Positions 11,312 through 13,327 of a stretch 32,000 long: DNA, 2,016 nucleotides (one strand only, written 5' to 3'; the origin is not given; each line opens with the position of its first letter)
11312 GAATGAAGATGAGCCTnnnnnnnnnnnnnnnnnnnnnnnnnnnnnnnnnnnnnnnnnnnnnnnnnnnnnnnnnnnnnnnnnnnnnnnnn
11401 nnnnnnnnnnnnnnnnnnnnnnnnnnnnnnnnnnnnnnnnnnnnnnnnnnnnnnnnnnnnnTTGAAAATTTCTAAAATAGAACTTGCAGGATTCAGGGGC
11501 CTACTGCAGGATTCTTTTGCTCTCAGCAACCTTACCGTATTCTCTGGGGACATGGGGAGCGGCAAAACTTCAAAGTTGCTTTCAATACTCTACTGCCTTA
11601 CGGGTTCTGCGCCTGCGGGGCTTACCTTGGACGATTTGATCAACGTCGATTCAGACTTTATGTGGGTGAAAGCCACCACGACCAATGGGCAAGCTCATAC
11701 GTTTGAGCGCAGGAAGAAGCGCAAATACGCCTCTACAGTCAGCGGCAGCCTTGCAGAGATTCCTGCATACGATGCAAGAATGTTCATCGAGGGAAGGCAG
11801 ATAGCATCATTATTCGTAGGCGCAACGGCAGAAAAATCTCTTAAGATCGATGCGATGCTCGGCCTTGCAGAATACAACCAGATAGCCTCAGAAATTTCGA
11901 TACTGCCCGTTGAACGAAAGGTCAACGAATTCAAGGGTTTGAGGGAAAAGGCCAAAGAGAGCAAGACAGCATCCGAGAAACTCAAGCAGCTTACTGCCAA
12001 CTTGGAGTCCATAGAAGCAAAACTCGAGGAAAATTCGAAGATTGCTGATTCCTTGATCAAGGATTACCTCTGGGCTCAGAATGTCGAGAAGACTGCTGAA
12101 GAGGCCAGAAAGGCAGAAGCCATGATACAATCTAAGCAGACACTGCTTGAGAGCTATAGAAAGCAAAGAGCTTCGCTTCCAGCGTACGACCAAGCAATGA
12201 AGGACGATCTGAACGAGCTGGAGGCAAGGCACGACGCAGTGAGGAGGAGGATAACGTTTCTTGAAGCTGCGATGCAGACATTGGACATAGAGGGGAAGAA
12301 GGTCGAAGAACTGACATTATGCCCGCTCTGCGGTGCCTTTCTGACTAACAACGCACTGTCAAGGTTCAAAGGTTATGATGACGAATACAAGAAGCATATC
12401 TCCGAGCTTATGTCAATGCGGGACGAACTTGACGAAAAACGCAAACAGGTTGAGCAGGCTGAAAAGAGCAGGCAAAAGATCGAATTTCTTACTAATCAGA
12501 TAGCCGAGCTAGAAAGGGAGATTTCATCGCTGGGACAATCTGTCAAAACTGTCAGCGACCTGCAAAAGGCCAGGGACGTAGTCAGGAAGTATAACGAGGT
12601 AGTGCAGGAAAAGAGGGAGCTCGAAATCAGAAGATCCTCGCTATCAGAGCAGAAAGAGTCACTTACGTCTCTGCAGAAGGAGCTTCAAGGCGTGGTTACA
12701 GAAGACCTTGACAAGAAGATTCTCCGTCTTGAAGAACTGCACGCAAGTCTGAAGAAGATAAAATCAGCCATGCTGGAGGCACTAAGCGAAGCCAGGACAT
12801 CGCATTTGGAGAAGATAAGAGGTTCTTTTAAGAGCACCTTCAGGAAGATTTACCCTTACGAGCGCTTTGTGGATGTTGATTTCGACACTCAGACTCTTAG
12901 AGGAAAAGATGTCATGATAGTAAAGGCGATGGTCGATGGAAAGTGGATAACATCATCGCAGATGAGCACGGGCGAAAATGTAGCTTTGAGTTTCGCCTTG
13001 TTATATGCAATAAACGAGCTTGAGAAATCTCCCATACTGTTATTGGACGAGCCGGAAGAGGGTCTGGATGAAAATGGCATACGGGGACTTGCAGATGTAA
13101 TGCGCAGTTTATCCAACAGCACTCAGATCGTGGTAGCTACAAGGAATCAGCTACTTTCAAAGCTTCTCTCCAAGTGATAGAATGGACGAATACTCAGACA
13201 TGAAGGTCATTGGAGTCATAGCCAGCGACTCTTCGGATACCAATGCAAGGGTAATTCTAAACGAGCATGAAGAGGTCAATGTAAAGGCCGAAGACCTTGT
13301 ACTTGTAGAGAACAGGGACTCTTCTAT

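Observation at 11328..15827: Mre11-less, translationally coupled mini-Rad50 / HerA / NurA operon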

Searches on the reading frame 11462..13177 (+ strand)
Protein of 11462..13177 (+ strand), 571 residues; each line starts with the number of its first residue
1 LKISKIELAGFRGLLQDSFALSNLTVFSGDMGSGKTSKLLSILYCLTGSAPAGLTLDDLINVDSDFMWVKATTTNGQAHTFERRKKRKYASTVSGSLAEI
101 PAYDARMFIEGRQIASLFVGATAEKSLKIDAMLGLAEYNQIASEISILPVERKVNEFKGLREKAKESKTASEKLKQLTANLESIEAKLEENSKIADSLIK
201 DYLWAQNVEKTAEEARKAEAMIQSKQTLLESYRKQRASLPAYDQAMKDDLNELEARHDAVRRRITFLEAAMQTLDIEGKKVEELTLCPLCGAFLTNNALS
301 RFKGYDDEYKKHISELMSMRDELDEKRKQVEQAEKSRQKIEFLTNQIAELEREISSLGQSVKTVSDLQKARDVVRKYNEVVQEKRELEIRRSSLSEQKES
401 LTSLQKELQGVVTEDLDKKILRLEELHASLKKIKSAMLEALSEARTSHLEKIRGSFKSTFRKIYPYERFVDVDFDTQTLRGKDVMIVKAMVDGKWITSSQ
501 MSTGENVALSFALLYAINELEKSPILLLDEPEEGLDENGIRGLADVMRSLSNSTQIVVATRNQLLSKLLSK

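Call 3: search_protein_families(library=pfam, proteins=[window:11462-13177:+], max_evalue=1)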
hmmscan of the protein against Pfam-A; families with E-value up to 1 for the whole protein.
window:11462-13177:+ (571 aa): 11 families
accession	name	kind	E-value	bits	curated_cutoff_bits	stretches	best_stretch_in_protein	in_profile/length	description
PF02463.25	SMC_N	-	3.3e-14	53.3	40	2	434-564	75-201/220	RecF/RecN/SMC N terminal domain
PF13476.12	AAA_23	-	1.9e-09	38.9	27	1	5-217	1-184/201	AAA domain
PF13304.12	AAA_21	-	5.3e-09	37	27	1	492-563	229-300/304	AAA domain, putative AbiEii toxin, Type IV TA system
PF23991.1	DUF7310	-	0.00094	20.1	40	1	242-275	24-57/83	Coiled-coil region of unknown function (DUF7310)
PF11398.14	DUF2813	-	0.011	15.6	21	1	1-46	1-45/372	Protein of unknown function (DUF2813)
PF25199.1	nSTAND_NTPase5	-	0.013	15.8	34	0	367-455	59-143/145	Novel STAND NTPase 5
PF10046.14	BLOC1_2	-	0.018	15.8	33.4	1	311-363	31-83/96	Biogenesis of lysosome-related organelles complex-1 subunit 2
PF13558.12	SbcC_Walker_B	-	0.029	15.1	27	1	498-548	30-89/90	SbcC/RAD50-like, Walker B motif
PF05531.17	NPV_P10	-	0.22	12.5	29.8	0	152-191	18-61/75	Nucleopolyhedrovirus P10 protein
PF02601.20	Exonuc_VII_L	-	0.58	10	35.9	1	318-434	159-270/315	Exonuclease VII, large subunit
PF22638.1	FlgK_D1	-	0.93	9.5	28.6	1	314-373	51-111/233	Flagellar hook-associated protein FlgK helical domain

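Call 4: search_protein_families(library=ncbifam, proteins=[window:11462-13177:+], max_evalue=1)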
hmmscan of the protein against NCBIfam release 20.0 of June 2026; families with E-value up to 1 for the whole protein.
window:11462-13177:+ (571 aa): 41 families (the best 25 are shown)
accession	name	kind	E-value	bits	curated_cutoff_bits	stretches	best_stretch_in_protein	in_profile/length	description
NF053563.1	Rkd4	equivalog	2.2e-34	118.7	860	3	332-545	541-746/747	arcadin-4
NF045487.1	ASRP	equivalog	6.9e-23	81.1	300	1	24-560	16-589/593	archaea-specific SMC-related protein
NF041034.1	Rad50_Sulf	equivalog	5.8e-17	60.9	1000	2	307-563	587-845/872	DNA double-strand break repair ATPase Rad50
NF003034.1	PRK03918.1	equivalog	2.5e-13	49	700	2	1-436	1-427/878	DNA double-strand break repair ATPase Rad50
NF002572.0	PRK02224.1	equivalog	1.8e-11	43.1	1087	3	136-443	307-613/888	DNA double-strand break repair ATPase Rad50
TIGR00611.2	recf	equivalog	3.3e-11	42.9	172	2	3-88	1-92/339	DNA replication/repair protein RecF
TIGR02168.1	SMC_prok_B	equivalog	3.3e-11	41.7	567.35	3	491-563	1081-1154/1181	chromosome segregation protein SMC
NF041035.1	Rad50_Halo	equivalog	5e-11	41.7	1000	3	1-88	1-90/883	DNA double-strand break repair ATPase Rad50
NF045780.1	TrlF_fam_ATP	equivalog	1.7e-08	33.7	350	1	24-560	311-882/944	TrlF family AAA-like ATPase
TIGR02169.1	SMC_prok_A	equivalog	3e-07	28.5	729.4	2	501-564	1076-1140/1165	chromosome segregation protein SMC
NF041751.2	sbcc_Staph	equivalog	9.4e-06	23.9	920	1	151-437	232-512/1007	exonuclease subunit SbcC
TIGR04523.1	Mplasa_alph_rch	subfamily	1.2e-05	23.5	270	2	310-436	256-378/745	helix-rich protein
TIGR01189.1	ccmA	equivalog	2.2e-05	24.2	131.6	1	497-564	124-187/198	heme ABC exporter ATP-binding protein CcmA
TIGR03740.1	galliderm_ABC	subfamily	7.8e-05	22.4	309.75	1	513-558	133-178/223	lantibiotic protection ABC transporter ATP-binding subunit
NF033930.1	pneumo_PspA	exception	8.2e-05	21.5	850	2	313-437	184-303/659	pneumococcal surface protein A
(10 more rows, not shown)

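Call 5: search_protein_families(library=padloc, proteins=[window:11462-13177:+], max_evalue=1)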
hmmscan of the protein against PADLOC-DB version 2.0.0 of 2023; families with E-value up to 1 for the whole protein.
window:11462-13177:+ (571 aa): 54 families (the best 25 are shown)
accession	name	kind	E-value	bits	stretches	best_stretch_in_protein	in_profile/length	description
PDLC03859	LmuB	-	3.9e-28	97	1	1-563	3-586/611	-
PDLC04135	mad3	-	1.3e-22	78.8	1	2-565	1-327/374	mads_3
PDLC03865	LmuB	-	7e-14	49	2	160-571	539-983/1007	-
PDLC04175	HEC-01A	-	2.4e-12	44.6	2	436-564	189-310/363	-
PDLC02979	AriA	-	1.3e-11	42.9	2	1-256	1-251/373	-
PDLC02980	AriA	-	9.3e-11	40.2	1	440-560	220-297/304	-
PDLC03863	LmuB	-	6.2e-10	36.4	1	158-559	226-577/610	-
PDLC04174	HEC-01A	-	2.1e-09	35.1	1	446-562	86-208/264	-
PDLC02668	DndD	-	5.6e-09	33.5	1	319-518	382-577/659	DndD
PDLC04679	PDC-M49A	-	1.1e-08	32.2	1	502-569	408-476/541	-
PDLC02726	PbeC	-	1.9e-08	31.3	3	490-570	532-612/637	PbeC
PDLC00094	GajA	-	2e-08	31.2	2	1-50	1-50/569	AAA ATPase domain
PDLC04678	PDC-M49A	-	3.2e-08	30.3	1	504-569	550-616/681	-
PDLC02756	PbeC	-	2.6e-07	28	1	308-519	366-577/643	PbeC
PDLC03878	NsnB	-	5.5e-07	27.7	2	3-47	2-46/345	-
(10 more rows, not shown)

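Call 12: find_homologous_proteins(query=window:11462-13177:+, max_evalue=0.00001)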
Query window:11462-13177:+ (571 aa): 28 proteins with E <= 0.00001 among 8000 candidates.
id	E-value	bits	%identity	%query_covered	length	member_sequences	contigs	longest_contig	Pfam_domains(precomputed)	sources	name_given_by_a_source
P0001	0.0e+0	1198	100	100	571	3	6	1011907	PF13476.13,PF02463.26,PF13304.13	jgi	-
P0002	0.0e+0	1105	91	100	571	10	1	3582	PF13476.13,PF02463.26,PF13304.13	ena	-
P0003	5.1e-296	1000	82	100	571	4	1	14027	PF13476.13,PF02463.26,PF13304.13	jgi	-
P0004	1.4e-264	897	73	100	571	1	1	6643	PF08898.16,PF02463.26,PF13304.13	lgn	-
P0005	8.0e-263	891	72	100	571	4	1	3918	PF02463.26,PF13304.13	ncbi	-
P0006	2.9e-259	879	71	100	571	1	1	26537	PF02463.26,PF13304.13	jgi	jgi:DNA repair exonuclease SbcCD ATPase subunit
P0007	3.7e-164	566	48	100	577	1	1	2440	PF13175.13,PF13476.13,PF02463.26,PF13304.13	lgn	-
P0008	4.4e-158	546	47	100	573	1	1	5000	PF13476.13,PF02463.26,PF13304.13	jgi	jgi:DNA repair exonuclease SbcCD ATPase subunit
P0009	8.3e-154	531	45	100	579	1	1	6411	PF13175.13,PF13476.13,PF02463.26,PF13304.13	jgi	-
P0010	8.8e-154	531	45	100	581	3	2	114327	PF13175.13,PF13476.13,PF02463.26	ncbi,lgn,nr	ncbi:MAG: AAA family ATPase [Thaumarchaeota archaeon]|nr:AAA family ATPase [Nitrososphaerota archaeo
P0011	3.6e-153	529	45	100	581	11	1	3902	PF13175.13,PF13476.13,PF02463.26,PF13304.13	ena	-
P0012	1.0e-152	528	45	100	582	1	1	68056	PF13175.13,PF13476.13,PF02463.26,PF13304.13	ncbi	-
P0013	1.9e-150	520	45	100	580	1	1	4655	PF13175.13,PF02463.26,PF13304.13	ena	-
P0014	5.9e-149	515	44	100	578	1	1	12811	PF13175.13,PF13476.13,PF02463.26,PF13304.13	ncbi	-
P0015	1.2e-147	511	44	100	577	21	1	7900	PF02463.26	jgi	-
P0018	4.2e-146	506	45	100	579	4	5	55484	PF13476.13,PF02463.26,PF13304.13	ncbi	ncbi:MAG: AAA family ATPase [Nitrososphaerales archaeon]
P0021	1.6e-140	488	43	100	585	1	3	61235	PF13175.13,PF02463.26,PF13304.13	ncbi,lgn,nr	ncbi:MAG: AAA family ATPase [Thaumarchaeota archaeon]|nr:AAA family ATPase [Nitrososphaerota archaeo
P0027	1.2e-113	399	40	99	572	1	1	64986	PF13175.13,PF13476.13,PF02463.26,PF13304.13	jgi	-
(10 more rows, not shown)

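Call 13: find_encoding_contigs(protein=P0010, flank=10000, max_places=2)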
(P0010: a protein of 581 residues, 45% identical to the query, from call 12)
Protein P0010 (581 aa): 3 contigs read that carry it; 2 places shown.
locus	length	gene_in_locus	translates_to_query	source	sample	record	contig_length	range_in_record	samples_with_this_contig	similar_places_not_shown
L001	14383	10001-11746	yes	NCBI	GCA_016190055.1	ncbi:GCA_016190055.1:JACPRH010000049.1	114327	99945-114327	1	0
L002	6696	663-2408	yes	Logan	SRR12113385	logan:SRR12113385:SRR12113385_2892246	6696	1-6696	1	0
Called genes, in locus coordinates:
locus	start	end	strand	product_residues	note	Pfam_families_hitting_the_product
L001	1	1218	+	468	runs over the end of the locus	PF13088:BNR_2 (faint), PF24316:Tli3 (faint), PF02012:BNR (faint)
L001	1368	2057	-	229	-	-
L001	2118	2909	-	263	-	-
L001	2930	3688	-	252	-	-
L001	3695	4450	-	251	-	-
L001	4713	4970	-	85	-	-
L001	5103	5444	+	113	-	-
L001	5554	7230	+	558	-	-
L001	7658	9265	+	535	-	PF02142:MGS, PF01808:AICARFT_IMPCHas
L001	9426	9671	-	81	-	-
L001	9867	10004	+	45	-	-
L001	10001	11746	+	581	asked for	PF13175:AAA_15 (faint), PF13476:AAA_23 (weak), PF02463:SMC_N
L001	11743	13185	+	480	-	PF01935:DUF87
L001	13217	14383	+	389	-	PF09376:NurA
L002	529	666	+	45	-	-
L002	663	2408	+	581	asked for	PF13175:AAA_15 (faint), PF13476:AAA_23 (weak), PF02463:SMC_N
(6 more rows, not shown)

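Call 14: find_encoding_contigs(protein=P0027, flank=10000, max_places=2)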
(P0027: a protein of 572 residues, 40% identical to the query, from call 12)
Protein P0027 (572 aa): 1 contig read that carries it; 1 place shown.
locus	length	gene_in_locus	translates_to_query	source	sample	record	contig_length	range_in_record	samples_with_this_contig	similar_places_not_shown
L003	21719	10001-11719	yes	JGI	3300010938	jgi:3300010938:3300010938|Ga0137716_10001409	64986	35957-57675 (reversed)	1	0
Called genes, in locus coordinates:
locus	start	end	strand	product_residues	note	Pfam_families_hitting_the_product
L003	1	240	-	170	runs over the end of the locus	-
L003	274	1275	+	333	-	PF13243:SQHop_cyclase_C (faint), PF13249:SQHop_cyclase_N (faint)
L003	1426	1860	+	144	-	PF00293:NUDIX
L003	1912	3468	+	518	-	PF00174:Oxidored_molyb, PF03404:Mo-co_dimer (weak)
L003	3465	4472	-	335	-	PF00296:Bac_luciferase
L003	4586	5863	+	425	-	PF00330:Aconitase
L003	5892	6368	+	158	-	PF00694:Aconitase_C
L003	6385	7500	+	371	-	PF00180:Iso_dh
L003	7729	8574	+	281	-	PF01180:DHO_dh, PF03060:NMO (weak)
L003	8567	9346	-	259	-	PF01261:AP_endonuc_2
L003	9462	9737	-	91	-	PF03685:UPF0147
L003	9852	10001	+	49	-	-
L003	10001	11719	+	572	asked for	PF02463:SMC_N, PF13175:AAA_15 (weak), PF13476:AAA_23, PF13304:AAA_21 (faint)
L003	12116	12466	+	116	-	PF06677:Auto_anti-p27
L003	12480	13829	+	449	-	PF01546:Peptidase_M20, PF07687:M20_dimer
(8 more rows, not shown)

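Call 15: find_encoding_contigs(protein=P0021, flank=10000, max_places=2)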
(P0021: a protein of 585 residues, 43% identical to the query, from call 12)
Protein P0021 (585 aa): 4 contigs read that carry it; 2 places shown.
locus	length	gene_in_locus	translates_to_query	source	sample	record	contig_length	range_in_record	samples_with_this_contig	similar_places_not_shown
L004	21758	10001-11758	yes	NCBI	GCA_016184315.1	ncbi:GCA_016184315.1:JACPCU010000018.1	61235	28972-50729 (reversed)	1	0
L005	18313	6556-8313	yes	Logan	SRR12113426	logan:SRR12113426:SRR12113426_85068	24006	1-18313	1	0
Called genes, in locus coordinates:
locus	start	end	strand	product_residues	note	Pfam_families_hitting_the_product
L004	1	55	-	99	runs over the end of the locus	-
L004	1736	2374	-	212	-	-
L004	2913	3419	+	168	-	PF09335:VTT_dom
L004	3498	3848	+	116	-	PF12973:Cupin_7, PF02311:AraC_binding, PF07883:Cupin_2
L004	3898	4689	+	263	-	PF00106:adh_short, PF08659:KR, PF23441:SDR (weak), PF13561:adh_short_C2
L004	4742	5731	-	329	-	PF00296:Bac_luciferase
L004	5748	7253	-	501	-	PF02789:Peptidase_M17_N, PF00883:Peptidase_M17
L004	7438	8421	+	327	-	PF05569:Peptidase_M56 (weak), PF01435:Peptidase_M48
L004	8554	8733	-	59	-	-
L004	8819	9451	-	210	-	-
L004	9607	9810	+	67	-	-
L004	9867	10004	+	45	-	-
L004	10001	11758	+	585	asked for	PF02463:SMC_N, PF13175:AAA_15 (faint), PF13304:AAA_21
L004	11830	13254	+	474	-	PF01935:DUF87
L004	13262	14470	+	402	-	PF09376:NurA (weak)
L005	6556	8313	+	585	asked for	PF02463:SMC_N, PF13175:AAA_15 (faint), PF13304:AAA_21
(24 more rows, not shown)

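Call 17: search_solved_structures(query=window:11462-13177:+, max_evalue=0.01)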
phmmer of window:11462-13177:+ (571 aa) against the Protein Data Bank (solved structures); distinct sequences matched with E-value up to 0.01: 34.
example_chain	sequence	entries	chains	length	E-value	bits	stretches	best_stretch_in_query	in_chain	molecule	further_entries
6qpq_A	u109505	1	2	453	1.1e-06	31.3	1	398-550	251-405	Structural maintenance of chromosomes protein,Structural maintenance of chromosomes protei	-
5h66_B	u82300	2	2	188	2.6e-06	30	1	429-562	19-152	Chromosome partition protein Smc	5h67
6qpw_E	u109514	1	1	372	3.1e-06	29.8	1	401-550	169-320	Sister chromatid cohesion protein 1,Structural maintenance of chromosomes protein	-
3zgx_A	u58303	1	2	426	4.1e-06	29.4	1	435-562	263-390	CHROMOSOME PARTITION PROTEIN SMC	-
5xg3_A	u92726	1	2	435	1.2e-05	27.8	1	430-562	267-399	Chromosome partition protein Smc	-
6yuf_A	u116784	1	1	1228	1.3e-05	27.7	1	390-567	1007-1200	Structural maintenance of chromosomes protein 1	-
4i99_A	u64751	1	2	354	1.8e-05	27.2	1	482-564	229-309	Chromosome partition protein Smc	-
5xei_A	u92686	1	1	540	2e-05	27.1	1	488-564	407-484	Chromosome partition protein Smc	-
5h68_A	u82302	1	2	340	2.5e-05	26.8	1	423-562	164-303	Chromosome partition protein Smc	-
5xns_A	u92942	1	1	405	3.7e-05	26.2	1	449-564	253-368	Chromosome partition protein Smc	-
1xew_Y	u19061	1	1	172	4.6e-05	25.9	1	484-564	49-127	SMC protein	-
3kta_B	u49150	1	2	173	4.6e-05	25.9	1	484-564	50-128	Chromosome segregation protein smc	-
1w1w_A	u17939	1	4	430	4.7e-05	25.9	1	500-566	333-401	STRUCTURAL MAINTENANCE OF CHROMOSOME 1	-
5f3w_B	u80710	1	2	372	5.3e-05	25.7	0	488-565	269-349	DNA double-strand break repair Rad50 ATPase,DNA double-strand break repair Rad50 ATPase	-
1e69_A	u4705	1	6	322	7.6e-05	25.2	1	499-566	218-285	CHROMOSOME SEGREGATION SMC PROTEIN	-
3aux_A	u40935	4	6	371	0.00012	24.6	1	372-565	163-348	DNA double-strand break repair rad50 ATPase | DNA double-strand break repair Rad50 ATPase,DNA double-strand break repair Rad50 ATPase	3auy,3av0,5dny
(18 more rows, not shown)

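Call 20: find_related_loci(query=A1, collection=genome_contigs, flank=10000)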
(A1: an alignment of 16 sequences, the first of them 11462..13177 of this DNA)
Query A1 (571 aa) in genome_contigs; peptide patterns used: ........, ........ (x = any residue, [..] = any of these).
142 stretches matched a pattern; 14 encode a relative of the query (tblastn E <= 1e-3); 14 distinct loci.
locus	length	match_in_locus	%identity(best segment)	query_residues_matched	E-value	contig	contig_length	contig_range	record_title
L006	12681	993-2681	83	1-563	0e+0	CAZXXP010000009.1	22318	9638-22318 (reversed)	MAG TPA_asm: uncultured Nitrosopumilales archaeon isolate SRP119689_co1_185 genome assembly, contig: NODE_3050_length_22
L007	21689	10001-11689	90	1-563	0e+0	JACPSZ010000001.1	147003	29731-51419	MAG: Thaumarchaeota archaeon isolate NC_groundwater_719_Ag_S-0.2um_45_15 S36_SO-2_scaffold_98139, whole genome shotgun s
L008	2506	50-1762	72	1-570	0e+0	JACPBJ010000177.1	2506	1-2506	MAG: Thaumarchaeota archaeon isolate NC_groundwater_254_Ag_S-0.2um_46_8 S5_GD2017_2_S2_scaffold_37024, whole genome shot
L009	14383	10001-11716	45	1-570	2e-167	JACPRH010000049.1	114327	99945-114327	MAG: Thaumarchaeota archaeon isolate NC_groundwater_674_Ag_B-0.1um_49_231 B_1_S1_Biohub_coassembly_k141_2730742, whole g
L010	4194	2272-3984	43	1-570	4e-164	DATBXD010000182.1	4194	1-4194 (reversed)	MAG TPA_asm: Nitrososphaerales archaeon isolate SMAG_U7558 k141_1269616, whole genome shotgun sequence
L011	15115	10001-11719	44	1-570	6e-159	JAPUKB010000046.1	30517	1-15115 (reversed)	MAG: Thaumarchaeota archaeon isolate KW1-S15_144 KW1-S15_144_cg46, whole genome shotgun sequence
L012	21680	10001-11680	43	1-561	9e-149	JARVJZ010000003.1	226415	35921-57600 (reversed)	MAG: Nitrososphaeria archaeon isolate DRTY6_bin.124 NODE_3_length_226415_cov_8.98047, whole genome shotgun sequence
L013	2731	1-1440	46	90-569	9e-152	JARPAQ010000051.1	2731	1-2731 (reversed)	MAG: Nitrososphaerota archaeon isolate XS84Bin3 XS84_03_101_1044694, whole genome shotgun sequence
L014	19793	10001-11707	44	1-569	2e-138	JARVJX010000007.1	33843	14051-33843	MAG: Nitrososphaeria archaeon isolate QQ_bin.110111 NODE_7_length_33843_cov_2.55015, whole genome shotgun sequence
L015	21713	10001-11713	43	1-570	7e-154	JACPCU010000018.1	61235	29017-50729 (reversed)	MAG: Thaumarchaeota archaeon isolate NC_groundwater_291_Ag_S-0.65um_49_13 S6_GD2017_2_S65_scaffold_267, whole genome sho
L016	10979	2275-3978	44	1-569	6e-144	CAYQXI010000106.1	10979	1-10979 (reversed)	MAG TPA_asm: uncultured Nitrosopumilales archaeon isolate binchicken_co25_132 genome assembly, contig: k141_80220, whole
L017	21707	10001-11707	45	4-570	4e-157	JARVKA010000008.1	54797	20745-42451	MAG: Nitrososphaeria archaeon isolate JZ1_bin.63 NODE_8_length_54797_cov_3.82837, whole genome shotgun sequence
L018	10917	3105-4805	50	1-566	1e-114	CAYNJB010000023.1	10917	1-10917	MAG TPA_asm: uncultured Nitrosopumilales archaeon isolate binchicken_co201_136 genome assembly, contig: NODE_6714_length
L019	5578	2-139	65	515-560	2e-13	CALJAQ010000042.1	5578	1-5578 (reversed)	MAG: uncultured Nitrososphaerales archaeon isolate S1_Bin_METABAT__227_1 genome assembly, contig: c_000001812561, whole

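Call 37: search_protein_families(library=pfam, proteins=[L011:11821-12723:-, L011:12815-13990:+, L011:8072-9427:-, L018:5089-6717:+, L018:6870-8327:+, L018:453-1547:+, L014:14100-16325:-, L014:16512-18518:-, L014:9087-9773:+, L011:13996-14469:-], max_evalue=0.001)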
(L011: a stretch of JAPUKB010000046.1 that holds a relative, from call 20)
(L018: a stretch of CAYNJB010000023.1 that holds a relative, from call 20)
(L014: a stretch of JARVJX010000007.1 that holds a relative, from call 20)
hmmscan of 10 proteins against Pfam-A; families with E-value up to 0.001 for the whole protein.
L011:11821-12723:- (300 aa): 3 families
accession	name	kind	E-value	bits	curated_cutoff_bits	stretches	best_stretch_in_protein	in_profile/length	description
PF01555.25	N6_N4_Mtase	-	2.8e-35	122.7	26.7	1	25-271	1-221/221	DNA methylase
PF08241.18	Methyltransf_11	-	0.0001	23.3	21.2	0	241-276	6-41/95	Methyltransferase domain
PF13847.12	Methyltransf_31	-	0.00069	19.8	27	0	232-274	4-49/145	Methyltransferase domain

L011:12815-13990:+ (391 aa): 1 family
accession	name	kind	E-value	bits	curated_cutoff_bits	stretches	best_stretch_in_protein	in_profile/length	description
PF13412.12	HTH_24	-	0.00028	20.8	21.9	0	202-237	2-37/48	Winged helix-turn-helix DNA-binding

L011:8072-9427:- (451 aa): 0 families

L018:5089-6717:+ (542 aa): 1 family
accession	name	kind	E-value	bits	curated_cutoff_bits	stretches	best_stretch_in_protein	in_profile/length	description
PF00118.29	Cpn60_TCP1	-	4.3e-188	626.4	34.3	1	37-526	1-488/490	TCP-1/cpn60 chaperonin family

L018:6870-8327:+ (485 aa): 2 families
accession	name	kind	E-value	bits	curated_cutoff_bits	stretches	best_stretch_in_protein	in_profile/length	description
PF02436.23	PYC_OADA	-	7.3e-43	147.1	27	1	291-456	1-174/201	Conserved carboxylase domain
PF00682.25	HMGL-like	-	5.3e-19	69.1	29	1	2-266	2-257/260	HMGL-like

L018:453-1547:+ (364 aa): 4 families
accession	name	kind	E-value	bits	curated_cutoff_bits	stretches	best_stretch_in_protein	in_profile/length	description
PF00155.27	Aminotran_1_2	-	6.3e-50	170.8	19.7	1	38-351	8-355/361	Aminotransferase class I and II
PF00266.25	Aminotran_5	-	3e-06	26.9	21.5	1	67-193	43-177/371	Aminotransferase class-V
PF01053.26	Cys_Met_Meta_PP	-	0.0002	20.5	27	1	106-194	89-176/381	Cys/Met metabolism PLP-dependent enzyme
PF04864.19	Alliinase_C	-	0.00028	20.4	22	1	114-232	102-206/363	Allinase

L014:14100-16325:- (741 aa): 3 families
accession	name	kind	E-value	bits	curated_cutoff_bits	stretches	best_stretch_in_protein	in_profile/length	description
PF02867.20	Ribonuc_red_lgC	-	2.6e-109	366.7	23.9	1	105-575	3-523/523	Ribonucleotide reductase, barrel domain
PF12637.14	TSCPD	-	1.4e-20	73.9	22.8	1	615-700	13-86/88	TSCPD domain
PF00317.26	Ribonuc_red_lgN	-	2.5e-19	69.5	28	1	23-99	5-77/77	Ribonucleotide reductase, all-alpha domain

L014:16512-18518:- (668 aa): 4 families
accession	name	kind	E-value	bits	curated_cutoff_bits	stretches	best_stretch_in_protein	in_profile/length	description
PF13597.11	NRDD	-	4.4e-24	85.5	26.2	2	354-659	220-528/562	Anaerobic ribonucleoside-triphosphate reductase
PF24038.1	DUF7347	-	3.5e-09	37.2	27.6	1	12-87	3-74/77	Domain of unknown function (DUF7347)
PF03477.21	ATP-cone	-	1.9e-08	35.1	25.8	1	105-176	2-75/88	ATP cone domain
PF12840.13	HTH_20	-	7.9e-05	23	27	1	21-68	5-48/51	Helix-turn-helix domain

L014:9087-9773:+ (228 aa): 1 family
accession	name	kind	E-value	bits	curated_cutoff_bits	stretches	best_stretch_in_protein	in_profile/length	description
PF04476.19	4HFCP_synth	-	1.8e-54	185.4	22.4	1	4-211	2-212/228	4-HFC-P synthase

L011:13996-14469:- (157 aa): 0 families
